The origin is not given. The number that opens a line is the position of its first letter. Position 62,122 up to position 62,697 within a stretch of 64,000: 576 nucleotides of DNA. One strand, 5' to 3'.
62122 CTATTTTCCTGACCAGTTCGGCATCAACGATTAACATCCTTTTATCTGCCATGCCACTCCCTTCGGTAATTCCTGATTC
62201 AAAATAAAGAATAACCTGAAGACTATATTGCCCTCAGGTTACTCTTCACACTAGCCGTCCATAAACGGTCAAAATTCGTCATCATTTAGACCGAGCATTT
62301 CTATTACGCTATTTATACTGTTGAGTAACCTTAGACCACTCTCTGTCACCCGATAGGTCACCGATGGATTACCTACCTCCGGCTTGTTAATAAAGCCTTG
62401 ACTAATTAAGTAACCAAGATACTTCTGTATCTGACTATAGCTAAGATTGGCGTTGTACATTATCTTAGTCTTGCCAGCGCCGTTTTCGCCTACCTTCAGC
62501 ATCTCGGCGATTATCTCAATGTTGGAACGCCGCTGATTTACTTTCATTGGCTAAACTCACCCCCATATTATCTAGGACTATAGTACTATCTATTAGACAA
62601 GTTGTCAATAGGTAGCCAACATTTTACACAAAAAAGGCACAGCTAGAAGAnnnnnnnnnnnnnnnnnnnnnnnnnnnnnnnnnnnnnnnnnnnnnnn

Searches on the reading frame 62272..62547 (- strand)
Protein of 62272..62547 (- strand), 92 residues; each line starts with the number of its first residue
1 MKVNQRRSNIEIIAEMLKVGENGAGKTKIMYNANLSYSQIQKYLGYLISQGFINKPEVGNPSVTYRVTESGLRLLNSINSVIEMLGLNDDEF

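Call 20: search_protein_families(library=pfam, proteins=[window:62272-62547:-], max_evalue=0.0001)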
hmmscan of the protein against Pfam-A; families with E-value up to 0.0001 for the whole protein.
window:62272-62547:- (92 aa): 1 family
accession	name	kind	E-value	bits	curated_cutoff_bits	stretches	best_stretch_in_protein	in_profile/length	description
PF14947.12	HTH_45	-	5.8e-24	84.3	25.5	1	6-84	1-75/77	Winged helix-turn-helix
